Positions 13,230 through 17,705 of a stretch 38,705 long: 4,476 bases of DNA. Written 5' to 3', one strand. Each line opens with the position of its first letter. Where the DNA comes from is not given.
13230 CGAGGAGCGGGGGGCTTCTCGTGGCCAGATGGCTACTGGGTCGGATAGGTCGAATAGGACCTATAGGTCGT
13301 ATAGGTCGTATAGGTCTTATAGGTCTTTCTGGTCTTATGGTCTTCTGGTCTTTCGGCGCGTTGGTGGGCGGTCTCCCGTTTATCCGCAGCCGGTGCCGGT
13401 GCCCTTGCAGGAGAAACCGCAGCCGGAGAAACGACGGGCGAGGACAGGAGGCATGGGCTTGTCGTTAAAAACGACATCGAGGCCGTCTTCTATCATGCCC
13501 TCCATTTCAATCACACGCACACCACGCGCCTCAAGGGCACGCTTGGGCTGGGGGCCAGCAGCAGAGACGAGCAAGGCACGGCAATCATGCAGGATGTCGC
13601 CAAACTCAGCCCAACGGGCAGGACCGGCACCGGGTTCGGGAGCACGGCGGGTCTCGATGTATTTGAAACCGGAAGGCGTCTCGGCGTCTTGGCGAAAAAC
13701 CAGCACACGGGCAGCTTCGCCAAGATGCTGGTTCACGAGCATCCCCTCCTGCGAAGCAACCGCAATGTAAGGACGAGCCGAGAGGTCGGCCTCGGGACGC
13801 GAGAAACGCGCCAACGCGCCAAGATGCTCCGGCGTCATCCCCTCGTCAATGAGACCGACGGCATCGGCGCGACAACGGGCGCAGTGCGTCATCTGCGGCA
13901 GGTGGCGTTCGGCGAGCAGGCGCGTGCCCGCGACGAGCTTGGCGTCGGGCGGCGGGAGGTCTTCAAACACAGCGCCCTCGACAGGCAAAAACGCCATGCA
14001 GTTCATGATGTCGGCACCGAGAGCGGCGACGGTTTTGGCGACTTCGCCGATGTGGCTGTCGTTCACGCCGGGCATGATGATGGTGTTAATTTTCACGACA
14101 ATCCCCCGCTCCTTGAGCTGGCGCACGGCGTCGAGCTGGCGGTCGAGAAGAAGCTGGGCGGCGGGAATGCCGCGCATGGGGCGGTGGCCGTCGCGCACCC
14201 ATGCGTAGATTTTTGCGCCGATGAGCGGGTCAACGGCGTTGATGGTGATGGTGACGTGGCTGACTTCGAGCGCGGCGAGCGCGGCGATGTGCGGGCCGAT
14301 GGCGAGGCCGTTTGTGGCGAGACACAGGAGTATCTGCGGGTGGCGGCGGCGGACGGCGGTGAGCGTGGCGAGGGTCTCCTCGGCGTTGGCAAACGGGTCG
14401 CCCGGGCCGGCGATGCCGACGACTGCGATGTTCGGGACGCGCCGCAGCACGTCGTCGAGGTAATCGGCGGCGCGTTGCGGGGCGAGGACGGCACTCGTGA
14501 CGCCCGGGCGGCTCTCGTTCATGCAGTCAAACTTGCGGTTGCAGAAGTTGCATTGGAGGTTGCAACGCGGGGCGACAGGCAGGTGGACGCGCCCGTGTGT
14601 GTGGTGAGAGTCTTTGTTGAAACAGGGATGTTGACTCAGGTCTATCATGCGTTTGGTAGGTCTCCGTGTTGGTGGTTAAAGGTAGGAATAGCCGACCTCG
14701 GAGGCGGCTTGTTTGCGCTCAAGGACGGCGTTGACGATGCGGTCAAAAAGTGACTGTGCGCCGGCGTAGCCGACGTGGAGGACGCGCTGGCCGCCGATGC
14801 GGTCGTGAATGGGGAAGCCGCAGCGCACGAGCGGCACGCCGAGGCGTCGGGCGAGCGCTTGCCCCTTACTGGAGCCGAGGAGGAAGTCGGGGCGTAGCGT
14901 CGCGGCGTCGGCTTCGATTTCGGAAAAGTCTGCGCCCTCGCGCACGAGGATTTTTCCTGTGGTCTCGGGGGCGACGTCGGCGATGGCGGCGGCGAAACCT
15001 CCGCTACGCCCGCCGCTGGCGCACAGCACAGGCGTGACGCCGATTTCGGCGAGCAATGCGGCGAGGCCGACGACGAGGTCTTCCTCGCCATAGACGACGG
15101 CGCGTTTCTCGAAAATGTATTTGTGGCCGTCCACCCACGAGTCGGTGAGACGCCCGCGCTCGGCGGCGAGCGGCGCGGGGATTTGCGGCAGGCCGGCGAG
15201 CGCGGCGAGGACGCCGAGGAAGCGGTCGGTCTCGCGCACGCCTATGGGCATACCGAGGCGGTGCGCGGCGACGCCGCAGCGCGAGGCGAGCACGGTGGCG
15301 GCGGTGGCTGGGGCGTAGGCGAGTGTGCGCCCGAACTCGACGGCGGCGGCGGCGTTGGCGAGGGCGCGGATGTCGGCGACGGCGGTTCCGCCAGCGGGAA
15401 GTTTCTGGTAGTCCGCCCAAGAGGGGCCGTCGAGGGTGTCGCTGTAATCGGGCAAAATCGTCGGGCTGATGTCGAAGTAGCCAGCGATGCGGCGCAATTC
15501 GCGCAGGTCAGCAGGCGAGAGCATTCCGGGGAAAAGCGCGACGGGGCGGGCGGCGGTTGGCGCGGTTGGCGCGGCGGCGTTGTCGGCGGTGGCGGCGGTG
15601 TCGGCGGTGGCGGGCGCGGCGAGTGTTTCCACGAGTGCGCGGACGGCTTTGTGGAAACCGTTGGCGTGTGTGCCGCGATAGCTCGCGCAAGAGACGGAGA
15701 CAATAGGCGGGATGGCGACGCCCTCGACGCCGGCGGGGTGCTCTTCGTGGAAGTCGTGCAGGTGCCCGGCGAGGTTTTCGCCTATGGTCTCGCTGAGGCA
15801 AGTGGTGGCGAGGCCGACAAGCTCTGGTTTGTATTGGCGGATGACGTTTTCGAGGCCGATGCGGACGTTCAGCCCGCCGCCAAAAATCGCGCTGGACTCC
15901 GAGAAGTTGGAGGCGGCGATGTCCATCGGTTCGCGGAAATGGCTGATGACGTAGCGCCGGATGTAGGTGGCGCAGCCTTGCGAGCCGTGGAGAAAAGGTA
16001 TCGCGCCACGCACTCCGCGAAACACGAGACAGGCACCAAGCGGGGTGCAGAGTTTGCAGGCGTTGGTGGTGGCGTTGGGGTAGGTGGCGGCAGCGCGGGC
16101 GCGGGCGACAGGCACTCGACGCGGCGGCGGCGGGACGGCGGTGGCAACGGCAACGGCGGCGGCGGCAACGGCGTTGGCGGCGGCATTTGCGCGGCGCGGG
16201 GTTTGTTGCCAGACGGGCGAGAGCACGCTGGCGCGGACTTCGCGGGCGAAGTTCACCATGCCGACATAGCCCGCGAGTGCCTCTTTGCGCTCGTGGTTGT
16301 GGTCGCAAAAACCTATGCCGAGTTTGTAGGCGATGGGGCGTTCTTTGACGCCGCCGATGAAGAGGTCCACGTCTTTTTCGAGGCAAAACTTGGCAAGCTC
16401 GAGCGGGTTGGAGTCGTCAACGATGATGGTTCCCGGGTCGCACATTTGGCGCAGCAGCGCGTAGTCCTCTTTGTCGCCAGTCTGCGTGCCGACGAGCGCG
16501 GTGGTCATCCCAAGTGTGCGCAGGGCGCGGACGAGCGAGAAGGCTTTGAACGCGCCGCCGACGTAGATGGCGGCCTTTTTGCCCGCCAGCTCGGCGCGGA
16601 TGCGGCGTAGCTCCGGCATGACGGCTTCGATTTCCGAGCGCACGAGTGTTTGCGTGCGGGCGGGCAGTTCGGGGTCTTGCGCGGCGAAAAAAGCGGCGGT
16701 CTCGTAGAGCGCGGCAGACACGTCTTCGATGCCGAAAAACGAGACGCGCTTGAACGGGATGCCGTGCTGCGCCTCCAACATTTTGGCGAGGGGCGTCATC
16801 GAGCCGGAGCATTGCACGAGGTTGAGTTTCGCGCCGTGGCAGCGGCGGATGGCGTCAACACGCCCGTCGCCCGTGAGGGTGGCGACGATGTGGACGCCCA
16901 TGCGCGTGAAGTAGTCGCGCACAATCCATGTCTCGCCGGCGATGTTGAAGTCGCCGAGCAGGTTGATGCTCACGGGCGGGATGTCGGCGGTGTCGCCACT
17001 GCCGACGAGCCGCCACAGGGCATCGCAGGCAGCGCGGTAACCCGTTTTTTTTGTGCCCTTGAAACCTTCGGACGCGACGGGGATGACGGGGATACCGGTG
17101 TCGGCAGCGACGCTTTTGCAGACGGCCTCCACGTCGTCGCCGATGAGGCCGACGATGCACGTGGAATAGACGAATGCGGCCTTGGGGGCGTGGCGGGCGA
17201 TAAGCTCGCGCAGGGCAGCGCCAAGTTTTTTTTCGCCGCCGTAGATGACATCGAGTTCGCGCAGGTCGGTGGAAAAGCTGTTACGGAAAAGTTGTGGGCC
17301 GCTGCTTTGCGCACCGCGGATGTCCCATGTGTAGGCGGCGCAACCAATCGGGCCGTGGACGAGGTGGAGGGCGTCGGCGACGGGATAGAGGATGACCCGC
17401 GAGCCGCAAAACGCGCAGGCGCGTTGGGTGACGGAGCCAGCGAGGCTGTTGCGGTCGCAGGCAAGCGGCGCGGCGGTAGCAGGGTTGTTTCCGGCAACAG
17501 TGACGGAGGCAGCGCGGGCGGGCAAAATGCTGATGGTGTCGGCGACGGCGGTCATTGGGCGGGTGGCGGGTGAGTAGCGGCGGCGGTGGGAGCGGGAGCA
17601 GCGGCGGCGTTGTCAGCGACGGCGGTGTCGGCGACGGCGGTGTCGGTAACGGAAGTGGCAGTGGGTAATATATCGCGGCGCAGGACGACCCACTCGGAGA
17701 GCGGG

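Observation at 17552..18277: GNAT acetyltransferase with a four-Cys N-terminal extension, translationally wired between nifK and nifEN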

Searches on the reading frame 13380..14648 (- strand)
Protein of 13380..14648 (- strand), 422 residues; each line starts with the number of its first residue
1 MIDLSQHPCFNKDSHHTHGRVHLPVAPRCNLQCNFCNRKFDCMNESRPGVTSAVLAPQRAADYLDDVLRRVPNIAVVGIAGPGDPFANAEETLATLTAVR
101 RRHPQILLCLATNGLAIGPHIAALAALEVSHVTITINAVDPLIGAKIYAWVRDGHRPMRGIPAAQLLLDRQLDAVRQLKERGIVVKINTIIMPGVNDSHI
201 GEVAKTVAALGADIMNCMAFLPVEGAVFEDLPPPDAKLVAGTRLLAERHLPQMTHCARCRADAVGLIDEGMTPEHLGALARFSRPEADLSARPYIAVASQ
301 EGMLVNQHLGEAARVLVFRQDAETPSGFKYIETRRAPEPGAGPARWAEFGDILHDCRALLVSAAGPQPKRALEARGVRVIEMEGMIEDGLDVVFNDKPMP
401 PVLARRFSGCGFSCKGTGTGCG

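Call 5: search_protein_families(library=pfam, proteins=[window:13380-14648:-], max_evalue=0.001)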
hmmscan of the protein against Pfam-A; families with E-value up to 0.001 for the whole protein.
window:13380-14648:- (422 aa): 2 families
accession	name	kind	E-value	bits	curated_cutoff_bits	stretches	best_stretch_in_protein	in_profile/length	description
PF04055.27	Radical_SAM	-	5.1e-17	63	29.5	1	24-205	2-164/166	Radical SAM superfamily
PF02579.22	Nitro_FeMo-Co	-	6.3e-12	46.1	26.3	1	302-391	2-90/94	Dinitrogenase iron-molybdenum cofactor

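Call 6: search_protein_families(library=ncbifam, proteins=[window:13380-14648:-], max_evalue=0.001)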
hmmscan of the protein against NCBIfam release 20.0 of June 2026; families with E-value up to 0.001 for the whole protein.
window:13380-14648:- (422 aa): 11 families
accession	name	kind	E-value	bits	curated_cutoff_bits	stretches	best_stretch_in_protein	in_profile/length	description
TIGR01290.1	nifB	equivalog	6.2e-111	371.2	343.65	2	3-271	8-280/441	nitrogenase cofactor biosynthesis protein NifB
TIGR02666.1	moaA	equivalog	6.1e-12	45.2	284.05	1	21-212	12-185/336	GTP 3',8-cyclase MoaA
NF038283.1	viperin_w_prok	equivalog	1.5e-06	27.6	180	1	26-205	9-176/281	viperin family antiviral radical SAM protein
TIGR04317.1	W_rSAM_matur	equivalog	2.6e-06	26.8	380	1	21-141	6-115/349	tungsten cofactor oxidoreductase radical SAM maturase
TIGR02668.1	moaA_archaeal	equivalog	9.6e-06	24.8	325.25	1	22-220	13-186/303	GTP 3',8-cyclase MoaA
NF045646.2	rSAM_Se_TrsS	equivalog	1.8e-05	23.5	490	1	20-208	87-252/441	radical SAM (seleno)protein TrsS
NF041707.1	rSAM_YhhB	equivalog_domain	0.00011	21.2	445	1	23-136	6-120/369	cyclophane-forming radical SAM/SPASM peptide maturase YhhB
NF033668.1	rSAM_PA0069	hypoth_equivalog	0.00022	20.3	360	1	169-216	202-250/348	PA0069 family radical SAM protein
TIGR04053.2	TIGR04053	equivalog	0.00038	19.8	395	1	28-233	17-200/366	TIGR04053 family radical SAM/SPASM domain-containing protein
TIGR03977.1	rSAM_pair_HxsC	equivalog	0.00045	19.2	267.9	1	23-132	29-126/292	His-Xaa-Ser system radical SAM maturase HxsC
TIGR04468.1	arg_2_3_am_muta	equivalog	0.00054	19.1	600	0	15-106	96-183/351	arginine 2,3-aminomutase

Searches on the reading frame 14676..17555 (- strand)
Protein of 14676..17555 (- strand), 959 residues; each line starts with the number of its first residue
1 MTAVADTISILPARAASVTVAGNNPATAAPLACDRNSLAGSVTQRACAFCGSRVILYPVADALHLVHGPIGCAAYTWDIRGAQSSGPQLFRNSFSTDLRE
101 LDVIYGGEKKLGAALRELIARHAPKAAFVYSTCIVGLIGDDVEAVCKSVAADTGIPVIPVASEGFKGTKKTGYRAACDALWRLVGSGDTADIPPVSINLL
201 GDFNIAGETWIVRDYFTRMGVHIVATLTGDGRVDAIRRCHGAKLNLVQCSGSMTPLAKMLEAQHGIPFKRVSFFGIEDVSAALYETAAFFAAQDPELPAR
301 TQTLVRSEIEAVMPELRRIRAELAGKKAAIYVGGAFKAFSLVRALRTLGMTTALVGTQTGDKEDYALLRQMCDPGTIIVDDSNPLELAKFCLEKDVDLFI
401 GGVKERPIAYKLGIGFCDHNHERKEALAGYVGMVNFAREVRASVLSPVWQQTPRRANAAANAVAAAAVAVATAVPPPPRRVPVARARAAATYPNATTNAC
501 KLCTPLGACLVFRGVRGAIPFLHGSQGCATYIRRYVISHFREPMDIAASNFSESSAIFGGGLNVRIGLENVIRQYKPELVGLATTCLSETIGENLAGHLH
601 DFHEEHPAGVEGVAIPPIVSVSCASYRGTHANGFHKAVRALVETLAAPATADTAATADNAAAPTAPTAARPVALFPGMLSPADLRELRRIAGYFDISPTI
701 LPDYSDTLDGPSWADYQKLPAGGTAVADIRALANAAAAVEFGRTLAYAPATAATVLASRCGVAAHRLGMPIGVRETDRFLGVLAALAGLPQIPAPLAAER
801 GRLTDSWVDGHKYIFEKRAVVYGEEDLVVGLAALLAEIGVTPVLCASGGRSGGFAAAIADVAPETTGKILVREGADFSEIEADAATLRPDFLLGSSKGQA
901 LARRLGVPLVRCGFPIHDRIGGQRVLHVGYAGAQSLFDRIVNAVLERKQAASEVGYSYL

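Call 5: search_protein_families(library=pfam, proteins=[window:14676-17555:-], max_evalue=0.001)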
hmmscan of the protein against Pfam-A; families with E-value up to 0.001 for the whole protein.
window:14676-17555:- (959 aa): 1 family
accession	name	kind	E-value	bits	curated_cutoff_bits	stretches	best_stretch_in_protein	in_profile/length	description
PF00148.24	Oxidored_nitro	-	5.7e-210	697.6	28.6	2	503-944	1-398/399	Nitrogenase component 1 type Oxidoreductase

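Call 6: search_protein_families(library=ncbifam, proteins=[window:14676-17555:-], max_evalue=0.001)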
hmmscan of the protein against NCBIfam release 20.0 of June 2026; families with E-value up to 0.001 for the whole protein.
window:14676-17555:- (959 aa): 17 families
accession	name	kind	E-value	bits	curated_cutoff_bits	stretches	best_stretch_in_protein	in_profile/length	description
NF011047.0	PRK14477.1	equivalog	2.3e-214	714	1229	1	28-952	18-912/917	bifunctional nitrogenase iron-molybdenum cofactor biosynthesis protein NifEN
TIGR01283.1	nifE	equivalog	8.5e-192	637.8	505.1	2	23-456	21-457/459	nitrogenase iron-molybdenum cofactor biosynthesis protein NifE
TIGR01862.1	N2-ase-Ialpha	subfamily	5.3e-106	354.9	486.05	1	26-450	15-443/444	nitrogenase component I subunit alpha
TIGR01282.1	nifD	equivalog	6.4e-96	321.9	653.55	1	14-451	17-461/466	nitrogenase molybdenum-iron protein alpha chain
TIGR01285.1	nifN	equivalog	1.7e-94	317.2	326.8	2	495-945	10-431/433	nitrogenase iron-molybdenum cofactor biosynthesis protein NifN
TIGR01284.1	alt_nitrog_alph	subfamily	7.4e-89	298.3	512.8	1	12-450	10-450/457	nitrogenase subunit alpha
TIGR01286.1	nifK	equivalog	1.2e-87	294.6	427.3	2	496-949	62-499/516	nitrogenase molybdenum-iron protein subunit beta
TIGR02932.1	vnfK_nitrog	equivalog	5.4e-77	259.6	873.95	2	498-946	11-442/457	V-containing nitrogenase subunit beta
TIGR01860.1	VNFD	equivalog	1.6e-68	231.5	823.1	1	12-451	12-453/461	nitrogenase vanadium-iron protein, alpha chain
TIGR02931.1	anfK_nitrog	equivalog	4.2e-62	210.4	853.85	2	496-946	12-446/461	Fe-only nitrogenase subunit beta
TIGR01861.1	ANFD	equivalog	1.9e-61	208.1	873.8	1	12-452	13-455/513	nitrogenase iron-iron protein, alpha chain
TIGR01278.1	DPOR_BchB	equivalog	2.2e-29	102.7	490.35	2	102-414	64-379/512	ferredoxin:protochlorophyllide reductase (ATP-dependent) subunit B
NF002789.0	PRK02910.1-3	equivalog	2.4e-17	63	509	2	107-416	68-389/535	ferredoxin:protochlorophyllide reductase (ATP-dependent) subunit B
TIGR03282.1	methan_mark_13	equivalog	8.1e-17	61.3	268.4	2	519-600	21-99/352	Ni-sirohydrochlorin a,c-diamide reductive cyclase catalytic subunit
NF002790.0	PRK02910.1-4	equivalog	4.6e-12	45.4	912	1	723-943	206-421/530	ferredoxin:protochlorophyllide reductase (ATP-dependent) subunit B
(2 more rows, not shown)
